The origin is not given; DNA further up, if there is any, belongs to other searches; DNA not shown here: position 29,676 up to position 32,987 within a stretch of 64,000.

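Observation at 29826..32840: Covalent tandem duplication of a PilB/GspE secretion ATPase (1004 aa)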

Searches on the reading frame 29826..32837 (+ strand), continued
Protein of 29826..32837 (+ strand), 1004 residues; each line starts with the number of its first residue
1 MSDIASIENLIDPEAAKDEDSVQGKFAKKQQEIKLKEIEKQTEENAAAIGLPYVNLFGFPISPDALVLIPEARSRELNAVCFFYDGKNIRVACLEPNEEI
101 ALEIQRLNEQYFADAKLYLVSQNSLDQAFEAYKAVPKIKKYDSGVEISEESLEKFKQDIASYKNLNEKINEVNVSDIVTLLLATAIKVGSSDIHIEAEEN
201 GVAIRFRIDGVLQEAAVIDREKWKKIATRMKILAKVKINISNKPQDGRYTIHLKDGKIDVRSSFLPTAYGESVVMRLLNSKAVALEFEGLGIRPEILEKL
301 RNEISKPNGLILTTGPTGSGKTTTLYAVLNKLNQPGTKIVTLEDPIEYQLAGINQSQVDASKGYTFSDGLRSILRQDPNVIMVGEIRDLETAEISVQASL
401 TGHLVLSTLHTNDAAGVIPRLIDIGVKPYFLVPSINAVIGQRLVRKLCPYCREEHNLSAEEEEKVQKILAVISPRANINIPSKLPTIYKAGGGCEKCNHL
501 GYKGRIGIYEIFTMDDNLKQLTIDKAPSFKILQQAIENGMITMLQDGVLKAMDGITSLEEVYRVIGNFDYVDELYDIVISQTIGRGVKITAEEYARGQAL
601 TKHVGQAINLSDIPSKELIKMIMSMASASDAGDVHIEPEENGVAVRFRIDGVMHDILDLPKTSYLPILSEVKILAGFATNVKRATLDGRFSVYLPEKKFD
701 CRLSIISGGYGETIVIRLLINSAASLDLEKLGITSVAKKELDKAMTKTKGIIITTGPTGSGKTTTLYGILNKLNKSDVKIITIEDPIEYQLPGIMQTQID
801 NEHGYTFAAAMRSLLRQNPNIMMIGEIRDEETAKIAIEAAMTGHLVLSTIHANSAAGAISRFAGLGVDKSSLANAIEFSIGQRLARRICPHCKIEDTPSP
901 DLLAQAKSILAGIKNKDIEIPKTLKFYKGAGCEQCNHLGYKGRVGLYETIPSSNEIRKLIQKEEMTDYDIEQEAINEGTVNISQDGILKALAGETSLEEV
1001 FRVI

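Call 40: list_cluster_members(proteins=[P0121, P0122, P0123, P0124, P0125, P0126, P0127, P0128, P0129, P0130])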
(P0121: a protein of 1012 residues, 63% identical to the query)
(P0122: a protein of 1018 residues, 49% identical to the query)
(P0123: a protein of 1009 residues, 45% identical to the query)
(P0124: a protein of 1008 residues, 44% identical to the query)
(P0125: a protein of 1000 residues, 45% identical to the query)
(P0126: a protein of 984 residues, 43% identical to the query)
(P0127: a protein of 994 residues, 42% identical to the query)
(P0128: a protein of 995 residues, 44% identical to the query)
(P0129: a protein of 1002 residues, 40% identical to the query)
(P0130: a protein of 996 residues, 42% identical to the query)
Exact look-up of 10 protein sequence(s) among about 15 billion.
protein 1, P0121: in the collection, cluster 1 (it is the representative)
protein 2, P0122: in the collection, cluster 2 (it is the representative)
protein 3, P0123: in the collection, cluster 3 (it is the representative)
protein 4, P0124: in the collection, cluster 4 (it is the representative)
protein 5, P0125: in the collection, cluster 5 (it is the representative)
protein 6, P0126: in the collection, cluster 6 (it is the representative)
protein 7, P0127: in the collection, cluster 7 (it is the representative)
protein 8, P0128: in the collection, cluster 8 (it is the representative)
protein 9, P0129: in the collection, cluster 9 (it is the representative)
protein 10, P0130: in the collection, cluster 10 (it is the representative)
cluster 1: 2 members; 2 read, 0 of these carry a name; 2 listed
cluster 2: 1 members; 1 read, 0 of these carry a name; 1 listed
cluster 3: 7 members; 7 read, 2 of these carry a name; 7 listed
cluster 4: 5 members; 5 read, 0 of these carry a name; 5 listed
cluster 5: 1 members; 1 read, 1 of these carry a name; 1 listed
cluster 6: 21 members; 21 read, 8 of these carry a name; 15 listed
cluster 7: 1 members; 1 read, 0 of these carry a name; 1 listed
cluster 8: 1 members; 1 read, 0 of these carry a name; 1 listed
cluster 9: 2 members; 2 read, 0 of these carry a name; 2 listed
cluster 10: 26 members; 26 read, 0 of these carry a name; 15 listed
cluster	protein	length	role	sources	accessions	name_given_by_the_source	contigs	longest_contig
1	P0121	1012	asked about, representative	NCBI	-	-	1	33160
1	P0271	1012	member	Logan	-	-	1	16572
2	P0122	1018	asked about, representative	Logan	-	-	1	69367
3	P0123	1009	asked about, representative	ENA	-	-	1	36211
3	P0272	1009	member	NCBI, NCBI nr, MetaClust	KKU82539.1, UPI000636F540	MAG: General secretory pathway protein E [Parcubacteria group bacterium GW2011_GWA2_47_8] | status=active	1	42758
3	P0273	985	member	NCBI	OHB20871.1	MAG: hypothetical protein A2666_04455, partial [Parcubacteria group bacterium ...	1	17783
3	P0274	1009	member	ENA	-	-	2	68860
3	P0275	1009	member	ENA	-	-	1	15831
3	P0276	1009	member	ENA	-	-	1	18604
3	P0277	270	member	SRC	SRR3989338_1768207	-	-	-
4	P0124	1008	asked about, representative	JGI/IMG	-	-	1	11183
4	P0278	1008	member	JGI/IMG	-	-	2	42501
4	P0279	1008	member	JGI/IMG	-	-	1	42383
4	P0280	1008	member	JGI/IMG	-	-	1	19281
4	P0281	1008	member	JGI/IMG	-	-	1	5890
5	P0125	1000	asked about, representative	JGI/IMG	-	type II secretory ATPase GspE/PulE/Tfp pilus assembly ATPase PilB-like protein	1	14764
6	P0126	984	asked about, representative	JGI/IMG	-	type II secretory ATPase GspE/PulE/Tfp pilus assembly ATPase PilB-like protein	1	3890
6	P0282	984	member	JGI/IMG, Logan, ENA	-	type II secretory ATPase GspE/PulE/Tfp pilus assembly ATPase PilB-like protein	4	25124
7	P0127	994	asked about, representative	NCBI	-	-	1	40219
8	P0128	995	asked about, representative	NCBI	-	-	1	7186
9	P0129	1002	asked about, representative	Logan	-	-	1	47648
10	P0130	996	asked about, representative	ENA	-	-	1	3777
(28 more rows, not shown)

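Call 41: search_protein_families(library=pfam, proteins=[L005:692-1450:+, L005:1801-2541:-, L005:2696-3463:-, L005:3569-4018:+, L005:4863-6002:+, L005:9533-10537:+, L005:10878-11450:+, L005:11512-13041:+, L005:13392-14375:+], max_evalue=0.001)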
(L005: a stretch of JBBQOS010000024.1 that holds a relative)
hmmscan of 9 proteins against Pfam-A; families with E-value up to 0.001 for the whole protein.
L005:692-1450:+ (252 aa): 1 family
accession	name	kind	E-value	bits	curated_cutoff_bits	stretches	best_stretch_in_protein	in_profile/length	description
PF01978.25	TrmB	-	6.2e-17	61.6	25.6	1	7-75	1-68/68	Sugar-specific transcriptional regulator TrmB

L005:1801-2541:- (246 aa): 3 families
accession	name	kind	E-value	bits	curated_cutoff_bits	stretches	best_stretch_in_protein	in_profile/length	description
PF00376.29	MerR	-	9.1e-09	35.4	28.2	1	8-42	2-38/38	MerR family regulatory protein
PF12728.13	HTH_17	-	2.1e-07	31.5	27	1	8-53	4-49/51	Helix-turn-helix domain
PF13411.12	MerR_1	-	4.9e-07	30.2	21.6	1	7-48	2-44/69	MerR HTH family regulatory protein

L005:2696-3463:- (255 aa): 1 family
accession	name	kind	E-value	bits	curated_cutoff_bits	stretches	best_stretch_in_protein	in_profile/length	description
PF01978.25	TrmB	-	4.2e-06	27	25.6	1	28-69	12-53/68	Sugar-specific transcriptional regulator TrmB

L005:3569-4018:+ (149 aa): 0 families

L005:4863-6002:+ (379 aa): 1 family
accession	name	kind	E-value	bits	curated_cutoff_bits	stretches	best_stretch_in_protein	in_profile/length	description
PF01368.27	DHH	-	1.4e-08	35.5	28.1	1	18-213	1-125/125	DHH family, N-terminal domain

L005:9533-10537:+ (334 aa): 11 families
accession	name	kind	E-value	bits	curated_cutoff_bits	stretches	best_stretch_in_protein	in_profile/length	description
PF05496.18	RuvB_N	-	5.4e-78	260.7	27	1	24-182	1-159/159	Holliday junction DNA helicase RuvB P-loop domain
PF05491.19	RuvB_C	-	2.1e-25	88.9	24.7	1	259-329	1-71/72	RuvB C-terminal winged helix domain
PF17864.7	AAA_lid_4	-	4.8e-25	87.5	27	1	185-258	1-74/74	RuvB AAA lid domain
PF00004.35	AAA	-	7.3e-18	65.7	21.2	1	59-181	1-128/131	ATPase family associated with various cellular activities (AAA)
PF07728.20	AAA_5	-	8.7e-10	39.2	22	1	100-176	59-139/139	AAA domain (dynein-related subfamily)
PF13173.12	AAA_14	-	7e-05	23.3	27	1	59-140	5-95/129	AAA domain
PF00493.29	MCM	-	0.00019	21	23.3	0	13-138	7-152/224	MCM P-loop domain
PF13191.12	AAA_16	-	0.00038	21.4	32.6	0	34-81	4-49/167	AAA ATPase domain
PF00931.28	NB-ARC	-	0.00041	20.1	23.5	0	53-79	15-41/248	NB-ARC domain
PF06068.19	TIP49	-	0.00057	19.6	23.8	0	30-87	24-81/347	TIP49 P-loop domain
PF01078.27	Mg_chelatase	-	0.00063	19.6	20.3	0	30-76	3-42/207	Magnesium chelatase, subunit ChlI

L005:10878-11450:+ (190 aa): 2 families
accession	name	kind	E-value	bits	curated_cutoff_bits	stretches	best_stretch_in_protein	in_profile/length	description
PF03703.20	bPH_2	-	1.2e-07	32.3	22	1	90-163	6-77/78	Bacterial PH domain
PF14470.12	bPH_3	-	0.00049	21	23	1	87-124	22-59/95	Bacterial PH domain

L005:11512-13041:+ (509 aa): 0 families

L005:13392-14375:+ (327 aa): 2 families
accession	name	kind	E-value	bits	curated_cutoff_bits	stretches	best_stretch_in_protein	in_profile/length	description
PF24390.1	PRTase-CE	-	7.5e-07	29.7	27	1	172-325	25-156/253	PRTase-CE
PF01047.28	MarR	-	0.00027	21.2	24.6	1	11-53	8-50/59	MarR family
